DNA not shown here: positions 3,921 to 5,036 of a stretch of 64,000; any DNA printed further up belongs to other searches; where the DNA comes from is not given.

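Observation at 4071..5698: Tandem FabI/FabL-type (SDR) enoyl reductases embedded in a beta-branching cassette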

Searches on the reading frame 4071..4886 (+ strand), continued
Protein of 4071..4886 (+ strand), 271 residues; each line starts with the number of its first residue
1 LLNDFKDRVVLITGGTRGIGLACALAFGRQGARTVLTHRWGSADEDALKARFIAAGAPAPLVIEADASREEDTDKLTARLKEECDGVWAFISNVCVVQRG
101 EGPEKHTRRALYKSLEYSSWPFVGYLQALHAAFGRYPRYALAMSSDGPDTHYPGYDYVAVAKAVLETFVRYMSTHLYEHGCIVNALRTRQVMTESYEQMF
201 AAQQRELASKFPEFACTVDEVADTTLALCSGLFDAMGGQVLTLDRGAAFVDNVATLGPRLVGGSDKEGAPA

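Call 23: find_related_loci(query=A1, collection=genome_contigs, flank=10000)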
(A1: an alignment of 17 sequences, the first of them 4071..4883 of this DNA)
Query A1 (271 aa) in genome_contigs; peptide patterns used: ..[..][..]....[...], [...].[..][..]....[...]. (x = any residue, [..] = any of these).
600 stretches matched a pattern (row limit reached: there are more); 328 encode a relative of the query (tblastn E <= 1e-3); the best 80 are kept; 79 distinct loci.
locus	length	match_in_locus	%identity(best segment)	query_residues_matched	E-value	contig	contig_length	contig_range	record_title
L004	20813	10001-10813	99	1-271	0e+0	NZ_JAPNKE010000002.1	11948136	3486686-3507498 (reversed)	Nannocystis pusilla strain Na p29 contig_2, whole genome shotgun sequence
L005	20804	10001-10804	94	1-268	4e-173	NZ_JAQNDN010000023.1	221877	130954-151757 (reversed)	Nannocystis radixulma strain NCELM 000016Farrow, whole genome shotgun sequence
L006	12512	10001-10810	61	2-271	8e-113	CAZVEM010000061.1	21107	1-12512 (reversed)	MAG TPA_asm: uncultured Nannocystaceae bacterium isolate SRP302895_co1_331 genome assembly, contig: NODE_4613_length_211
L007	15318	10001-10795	63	1-260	1e-112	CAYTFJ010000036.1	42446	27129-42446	MAG TPA_asm: uncultured Nannocystaceae bacterium isolate binchicken_co67_210 genome assembly, contig: NODE_788_length_42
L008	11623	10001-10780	57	1-260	4e-101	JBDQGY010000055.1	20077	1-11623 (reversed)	MAG: Nannocystaceae bacterium isolate SFB_27D_18OOND_coas_125 k141_540762_length_20077_cov_45.0150, whole genome shotgun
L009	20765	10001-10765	52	1-253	3e-84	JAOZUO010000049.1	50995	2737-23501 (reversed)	MAG: Deltaproteobacteria bacterium isolate GMC8.metabat2.102 GMC8_211_length_50995_cov_14.877464, whole genome shotgun s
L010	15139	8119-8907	49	1-259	1e-80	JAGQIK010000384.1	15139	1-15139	MAG: Myxococcales bacterium isolate HKST-UBA02 k127_1700937, whole genome shotgun sequence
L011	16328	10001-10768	46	1-254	5e-78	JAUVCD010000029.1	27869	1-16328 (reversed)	MAG: Myxococcales bacterium isolate CSMAG_262 CSMAG_262_k141_1859490_length_27869_cov_8.0000, whole genome shotgun seque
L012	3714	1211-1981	48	1-256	3e-75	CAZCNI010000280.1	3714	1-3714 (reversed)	MAG TPA_asm: uncultured Polyangiaceae bacterium isolate binchicken_co50_342 genome assembly, contig: NODE_40477_length_3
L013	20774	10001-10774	47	1-256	7e-75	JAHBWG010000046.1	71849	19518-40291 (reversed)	MAG: Sandaracinaceae bacterium isolate ACE_MYX11 MYX11_46, whole genome shotgun sequence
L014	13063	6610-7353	51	8-253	2e-74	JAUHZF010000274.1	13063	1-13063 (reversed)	MAG: Polyangia bacterium isolate 4_bin.22 NODE_3751_length_13063_cov_1.065631, whole genome shotgun sequence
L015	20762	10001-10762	48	5-256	4e-74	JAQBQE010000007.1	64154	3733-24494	MAG: Myxococcales bacterium isolate RYN_365 scaffold_36449, whole genome shotgun sequence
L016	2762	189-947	47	4-256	2e-74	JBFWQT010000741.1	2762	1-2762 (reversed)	MAG: Planctomycetota bacterium isolate CA_2019_TPBF_19 NODE_141391_length_2762_cov_4.264137_TPBF, whole genome shotgun s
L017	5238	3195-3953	47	4-253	7e-73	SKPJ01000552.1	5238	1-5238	MAG: Myxococcales bacterium isolate CSSed162cmA_369 CSSed16-2cmA-80948, whole genome shotgun sequence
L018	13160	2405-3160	48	4-252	1e-72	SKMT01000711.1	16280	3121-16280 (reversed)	MAG: Myxococcales bacterium isolate CSSed162cmA_256 CSSed16-2cmA-9001, whole genome shotgun sequence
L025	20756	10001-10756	45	8-255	2e-67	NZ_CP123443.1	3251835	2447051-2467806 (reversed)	Candidatus Haliotispira prima strain SP-2023 chromosome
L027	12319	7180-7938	45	4-253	3e-66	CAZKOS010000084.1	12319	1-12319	MAG TPA_asm: uncultured Spirochaetaceae bacterium isolate binchicken_co150_628 genome assembly, contig: NODE_12115_lengt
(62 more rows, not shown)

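Call 29: search_protein_families(library=pfam, proteins=[L011:6610-7407:-, L014:7778-8404:-, L027:10838-12274:+, L015:18575-19879:+, L001:11933-12949:+, L004:2182-3450:+, L004:659-1399:-], max_evalue=0.001)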
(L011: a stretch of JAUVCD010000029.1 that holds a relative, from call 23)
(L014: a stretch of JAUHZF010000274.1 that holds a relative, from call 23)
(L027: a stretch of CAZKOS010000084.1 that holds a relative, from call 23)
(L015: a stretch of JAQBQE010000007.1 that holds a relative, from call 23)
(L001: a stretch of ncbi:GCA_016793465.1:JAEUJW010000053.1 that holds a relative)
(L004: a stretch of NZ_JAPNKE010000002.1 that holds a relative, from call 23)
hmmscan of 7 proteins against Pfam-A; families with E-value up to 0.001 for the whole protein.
L011:6610-7407:- (265 aa): 2 families
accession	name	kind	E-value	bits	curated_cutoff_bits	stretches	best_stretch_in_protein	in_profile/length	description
PF01648.25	ACPS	-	8e-19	68.2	25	1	119-224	2-110/111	4'-phosphopantetheinyl transferase superfamily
PF22624.1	AASDHPPT_N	-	2.5e-09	37.7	27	1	29-112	15-96/100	4'-phosphopantetheinyl transferase, N-terminal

L014:7778-8404:- (208 aa): 0 families

L027:10838-12274:+ (478 aa): 0 families

L015:18575-19879:+ (434 aa): 0 families

L001:11933-12949:+ (338 aa): 2 families
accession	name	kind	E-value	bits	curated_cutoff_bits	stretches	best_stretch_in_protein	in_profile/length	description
PF00535.33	Glycos_transf_2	-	6.8e-20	72.1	23.3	1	7-183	1-166/168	Glycosyl transferase family 2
PF13641.12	Glyco_tranf_2_3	-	1e-10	42.5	27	1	4-206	1-197/230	Glycosyltransferase like family 2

L004:2182-3450:+ (422 aa): 3 families
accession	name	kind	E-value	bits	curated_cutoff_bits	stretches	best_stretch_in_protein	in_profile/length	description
PF00155.27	Aminotran_1_2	-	2.3e-45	155.8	19.7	1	69-407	2-360/361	Aminotransferase class I and II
PF01041.23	DegT_DnrJ_EryC1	-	3.1e-07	30.4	19.8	1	116-239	27-151/360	DegT/DnrJ/EryC1/StrS aminotransferase family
PF01053.26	Cys_Met_Meta_PP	-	2.1e-06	27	27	1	116-235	55-175/381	Cys/Met metabolism PLP-dependent enzyme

L004:659-1399:- (246 aa): 1 family
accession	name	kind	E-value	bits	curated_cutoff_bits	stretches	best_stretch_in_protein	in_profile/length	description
PF01370.27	Epimerase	-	1.1e-08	35.3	20.9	1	22-105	135-225/240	NAD dependent epimerase/dehydratase family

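Call 30: search_protein_families(library=ncbifam, proteins=[L004:2182-3450:+, L001:4567-5136:+, L001:5143-6441:+, L001:3536-4582:+], max_evalue=1e-10)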
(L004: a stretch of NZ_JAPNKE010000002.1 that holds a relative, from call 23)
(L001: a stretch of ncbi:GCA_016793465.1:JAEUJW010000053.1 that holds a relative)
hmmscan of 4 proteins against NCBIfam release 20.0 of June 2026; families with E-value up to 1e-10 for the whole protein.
L004:2182-3450:+ (422 aa): 11 families
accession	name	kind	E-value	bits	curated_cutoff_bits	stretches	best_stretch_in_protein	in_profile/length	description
TIGR00858.1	bioF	equivalog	3.7e-95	318.7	426.45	1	65-408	18-364/365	8-amino-7-oxononanoate synthase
TIGR01825.1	gly_Cac_T_rel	subfamily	1.1e-91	307.3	535.4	1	67-411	32-378/385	BioF/Kbl family PLP-dependent acyltransferase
NF005394.0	PRK06939.1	equivalog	5.8e-87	292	460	1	65-409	39-388/397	glycine C-acetyltransferase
NF047600.1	SerpalmtaseCFB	equivalog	9.1e-87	291.3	640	1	68-411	43-388/395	serine palmitoyltransferase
NF047599.1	SerpalmtaseBetaP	equivalog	7.6e-84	281.7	500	1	67-410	42-388/394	serine palmitoyltransferase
TIGR01822.1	2am3keto_CoA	equivalog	3e-77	260.2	493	1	63-408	33-383/393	glycine C-acetyltransferase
NF047603.1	SerpalmtaseAlphaP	equivalog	4.4e-67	226.5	670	1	68-409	45-390/399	serine palmitoyltransferase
TIGR01821.1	5aminolev_synth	equivalog_domain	2.8e-61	207.6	338.55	1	62-410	39-392/402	5-aminolevulinate synthase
NF005526.0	PRK07179.1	equivalog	1.9e-55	188.1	428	1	68-412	54-396/407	alpha-hydroxyketone-type quorum-sensing autoinducer synthase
NF005697.0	PRK07505.1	subfamily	1.8e-38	132.2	342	1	65-411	45-398/405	hypothetical protein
NF004608.1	PRK05937.1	equivalog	2.3e-24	85.9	399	1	71-277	5-220/366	8-amino-7-oxononanoate synthase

L001:4567-5136:+ (189 aa): 3 families
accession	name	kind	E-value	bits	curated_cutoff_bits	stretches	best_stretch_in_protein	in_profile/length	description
NF000582.1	PRK00006.1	equivalog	2e-21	76.4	113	1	46-183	5-133/137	3-hydroxyacyl-ACP dehydratase FabZ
TIGR01750.1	fabZ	equivalog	2.4e-19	69.6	155.15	1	46-183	6-137/141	3-hydroxyacyl-ACP dehydratase FabZ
NF009667.0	PRK13188.1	equivalog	1.6e-18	66.7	465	1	41-185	321-457/464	bifunctional UDP-3-O-[3-hydroxymyristoyl] N-acetylglucosamine deacetylase/3-hydroxyacyl-ACP dehydratase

L001:5143-6441:+ (432 aa): 19 families
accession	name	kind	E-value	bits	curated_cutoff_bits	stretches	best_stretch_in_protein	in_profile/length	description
NF005490.0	PRK07103.1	equivalog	4.6e-106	355.3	445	1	4-426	2-412/414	polyketide beta-ketoacyl:acyl carrier protein synthase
TIGR03150.1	fabF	equivalog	3.8e-94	315.7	493.75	1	6-424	1-406/407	beta-ketoacyl-ACP synthase II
NF005589.0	PRK07314.1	subfamily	3.5e-92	309.3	387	1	3-427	1-412/413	beta-ketoacyl-ACP synthase II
NF004970.0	PRK06333.1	subfamily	7.3e-86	288.6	525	1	3-428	1-423/424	beta-ketoacyl-ACP synthase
NF005935.0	PRK07967.1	equivalog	3.1e-71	240.4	630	1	6-428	2-405/406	beta-ketoacyl-ACP synthase I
NF006274.0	PRK08439.1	equivalog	5.4e-62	209.9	621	1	6-426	2-405/406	beta-ketoacyl-ACP synthase II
NF005076.0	PRK06501.1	equivalog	4.4e-61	207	629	1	8-424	13-420/425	beta-ketoacyl-ACP synthase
NF005916.1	PRK07910.1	equivalog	2.7e-60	204.5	560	1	6-424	12-415/418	KasA/KasB family beta-ketoacyl-ACP synthase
NF006587.0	PRK09116.1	equivalog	3.5e-60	203.9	470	1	6-427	2-407/408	beta-ketoacyl-ACP synthase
NF006434.0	PRK08722.1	equivalog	2.3e-56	191.4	759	1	3-427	1-414/414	beta-ketoacyl-ACP synthase II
NF058662.1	cispenta_AmcF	equivalog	9.9e-44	149.8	325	1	157-424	107-367/369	cispentacin biosynthesis acyltransferase subunit AmcF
NF004618.0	PRK05952.1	equivalog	2.7e-41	141.7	455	1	146-422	114-378/384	beta-ketoacyl-ACP synthase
NF006618.0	PRK09185.1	subfamily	7.3e-40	137.2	407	1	157-424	139-390/394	beta-ketoacyl-ACP synthase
NF045894.1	PKS_plus_SDR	equivalog_domain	4.1e-32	110.8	1740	1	131-400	125-392/1515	type I polyketide synthase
NF040607.1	mycolic_Pks13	equivalog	4e-28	97.4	2100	1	159-428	251-527/1680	polyketide synthase Pks13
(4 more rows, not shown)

L001:3536-4582:+ (348 aa): 6 families
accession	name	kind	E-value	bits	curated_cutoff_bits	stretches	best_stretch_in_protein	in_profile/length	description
TIGR00128.1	fabD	equivalog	4.9e-40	137.8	260.9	1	2-287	2-285/290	ACP S-malonyltransferase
TIGR03131.1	malonate_mdcH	equivalog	3.1e-37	128.6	297.9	1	3-287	1-274/297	malonate decarboxylase subunit epsilon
NF045894.1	PKS_plus_SDR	equivalog_domain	8.5e-29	99.8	1740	1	3-304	532-830/1515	type I polyketide synthase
TIGR02813.1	omega_3_PfaA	subfamily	3.9e-14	50.4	1010.1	1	71-288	663-879/2582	polyketide-type polyunsaturated fatty acid synthase PfaA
NF037940.1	PKS_MbtD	equivalog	1e-13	50.3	1150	1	3-235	92-323/978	mycobactin polyketide synthase MbtD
NF037941.1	PKS_NbtC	equivalog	1.7e-12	46.2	1150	1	3-211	97-305/1027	nocobactin polyketide synthase NbtC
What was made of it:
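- Tried and rejected: The oxoamine synthase scores similarly against BioF, KBL and SPT models (call 30).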

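Call 31: search_solved_structures(query=L004:2182-3450:+, max_evalue=1e-20)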
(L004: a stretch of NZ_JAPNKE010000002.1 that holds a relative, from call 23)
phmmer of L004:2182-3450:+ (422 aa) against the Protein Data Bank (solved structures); distinct sequences matched with E-value up to 1e-20: 50.
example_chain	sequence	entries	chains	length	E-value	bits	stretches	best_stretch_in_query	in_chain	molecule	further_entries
3a2b_A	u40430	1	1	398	5.1e-70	239.7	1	70-409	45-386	Serine palmitoyltransferase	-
8guh_A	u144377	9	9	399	5.2e-70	239.7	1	70-409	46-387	Serine palmitoyltransferase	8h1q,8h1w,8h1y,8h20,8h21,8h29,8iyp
8s1y_A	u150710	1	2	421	9.2e-70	238.9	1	56-410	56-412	8-amino-7-oxononanoate synthase/2-amino-3-ketobutyrate coenzyme A ligase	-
7poa_A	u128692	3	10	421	2.3e-69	237.6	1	56-410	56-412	8-amino-7-oxononanoate synthase/2-amino-3-ketobutyrate coenzyme A ligase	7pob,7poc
1fc4_A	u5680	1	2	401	9.1e-63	215.8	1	64-407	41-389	2-AMINO-3-KETOBUTYRATE CONENZYME A LIGASE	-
7v58_A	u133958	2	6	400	2.6e-62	214.3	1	60-407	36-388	2-amino-3-ketobutyrate coenzyme A ligase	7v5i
7bxp_A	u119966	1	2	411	3.2e-62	214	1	56-407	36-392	2-amino-3-ketobutyrate coenzyme A ligase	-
7bxq_A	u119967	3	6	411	2.6e-61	211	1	56-407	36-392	2-amino-3-ketobutyrate coenzyme A ligase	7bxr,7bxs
2w8t_A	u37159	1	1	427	9.5e-61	209.2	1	66-407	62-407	SERINE PALMITOYLTRANSFERASE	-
3tqx_A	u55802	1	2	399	3.9e-60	207.1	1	55-407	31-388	2-amino-3-ketobutyrate coenzyme A ligase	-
2w8v_A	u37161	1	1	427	3.1e-59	204.2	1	66-407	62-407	SERINE PALMITOYLTRANSFERASE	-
2w8u_A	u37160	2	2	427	3.4e-59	204.1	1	66-407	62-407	SERINE PALMITOYLTRANSFERASE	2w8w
2jgt_A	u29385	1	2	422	3.7e-59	203.9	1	64-407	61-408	SERINE PALMITOYLTRANSFERASE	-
2jg2_A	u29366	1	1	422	4.3e-59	203.7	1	66-407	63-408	SERINE PALMITOYLTRANSFERASE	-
2w8j_A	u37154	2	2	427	4.5e-59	203.6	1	66-407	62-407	SERINE PALMITOYLTRANSFERASE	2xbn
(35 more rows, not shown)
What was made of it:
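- Closest known: Bacterial sphingolipid entry steps. Same: An SPT/BioF-family oxoamine synthase (best PDB hit SPT 3a2b, 5e-70; call 31) next to a dedicated ACP.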

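Call 33: search_solved_structures(query=L001:5143-6438:+, max_evalue=1e-40, show_alignments=1)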
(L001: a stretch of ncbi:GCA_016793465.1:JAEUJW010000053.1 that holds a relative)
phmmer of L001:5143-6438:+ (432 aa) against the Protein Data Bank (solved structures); distinct sequences matched with E-value up to 1e-40: 66 (the best 60 are shown).
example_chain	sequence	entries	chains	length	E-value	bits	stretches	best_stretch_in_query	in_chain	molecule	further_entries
4qav_A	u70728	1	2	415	4.8e-71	243.1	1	3-428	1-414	3-oxoacyl-[acyl-carrier-protein] synthase 2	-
8qm1_A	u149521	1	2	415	2.5e-65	224.3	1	3-427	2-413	3-oxoacyl-[acyl-carrier-protein] synthase 2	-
4b7v_A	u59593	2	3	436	2.6e-65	224.3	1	3-427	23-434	3-OXOACYL-[ACYL-CARRIER-PROTEIN] SYNTHASE 2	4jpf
3o04_A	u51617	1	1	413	1.4e-64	221.8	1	3-428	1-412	beta-keto-acyl carrier protein synthase II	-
5sxo_A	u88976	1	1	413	2e-64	221.3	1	3-428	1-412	3-oxoacyl-[acyl-carrier-protein] synthase 2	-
8cn8_A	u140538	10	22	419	3.5e-64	220.5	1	3-427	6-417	3-oxoacyl-[acyl-carrier-protein] synthase 2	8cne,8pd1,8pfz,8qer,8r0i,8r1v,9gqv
1j3n_A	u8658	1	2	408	9.3e-64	219.1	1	6-426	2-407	3-oxoacyl-(acyl-carrier protein) synthase II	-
4jb6_A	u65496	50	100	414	1.2e-63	218.7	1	3-427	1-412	3-oxoacyl-[acyl-carrier-protein] synthase 2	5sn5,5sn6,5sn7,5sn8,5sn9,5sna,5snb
8cou_A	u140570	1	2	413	1.5e-63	218.5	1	3-427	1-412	3-oxoacyl-[acyl-carrier-protein] synthase 2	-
8pj0_A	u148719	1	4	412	1.7e-63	218.3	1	5-427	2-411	3-oxoacyl-[acyl-carrier-protein] synthase 2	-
7oc0_A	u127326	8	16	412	3.7e-63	217.1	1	5-427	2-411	3-oxoacyl-[acyl-carrier-protein] synthase 2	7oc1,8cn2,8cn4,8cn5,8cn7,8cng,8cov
4ls5_A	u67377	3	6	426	4.3e-62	213.6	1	3-428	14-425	3-oxoacyl-[acyl-carrier-protein] synthase 2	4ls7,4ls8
4ls6_A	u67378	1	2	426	4.5e-62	213.6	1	3-428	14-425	3-oxoacyl-[acyl-carrier-protein] synthase 2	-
2gqd_A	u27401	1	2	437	2.3e-59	204.7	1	3-429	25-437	3-oxoacyl-[acyl-carrier-protein] synthase 2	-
1dd8_A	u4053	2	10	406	5e-56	193.6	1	6-427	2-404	BETA-KETOACYL [ACYL CARRIER PROTEIN] SYNTHASE I | KETOACYL SYNTHASE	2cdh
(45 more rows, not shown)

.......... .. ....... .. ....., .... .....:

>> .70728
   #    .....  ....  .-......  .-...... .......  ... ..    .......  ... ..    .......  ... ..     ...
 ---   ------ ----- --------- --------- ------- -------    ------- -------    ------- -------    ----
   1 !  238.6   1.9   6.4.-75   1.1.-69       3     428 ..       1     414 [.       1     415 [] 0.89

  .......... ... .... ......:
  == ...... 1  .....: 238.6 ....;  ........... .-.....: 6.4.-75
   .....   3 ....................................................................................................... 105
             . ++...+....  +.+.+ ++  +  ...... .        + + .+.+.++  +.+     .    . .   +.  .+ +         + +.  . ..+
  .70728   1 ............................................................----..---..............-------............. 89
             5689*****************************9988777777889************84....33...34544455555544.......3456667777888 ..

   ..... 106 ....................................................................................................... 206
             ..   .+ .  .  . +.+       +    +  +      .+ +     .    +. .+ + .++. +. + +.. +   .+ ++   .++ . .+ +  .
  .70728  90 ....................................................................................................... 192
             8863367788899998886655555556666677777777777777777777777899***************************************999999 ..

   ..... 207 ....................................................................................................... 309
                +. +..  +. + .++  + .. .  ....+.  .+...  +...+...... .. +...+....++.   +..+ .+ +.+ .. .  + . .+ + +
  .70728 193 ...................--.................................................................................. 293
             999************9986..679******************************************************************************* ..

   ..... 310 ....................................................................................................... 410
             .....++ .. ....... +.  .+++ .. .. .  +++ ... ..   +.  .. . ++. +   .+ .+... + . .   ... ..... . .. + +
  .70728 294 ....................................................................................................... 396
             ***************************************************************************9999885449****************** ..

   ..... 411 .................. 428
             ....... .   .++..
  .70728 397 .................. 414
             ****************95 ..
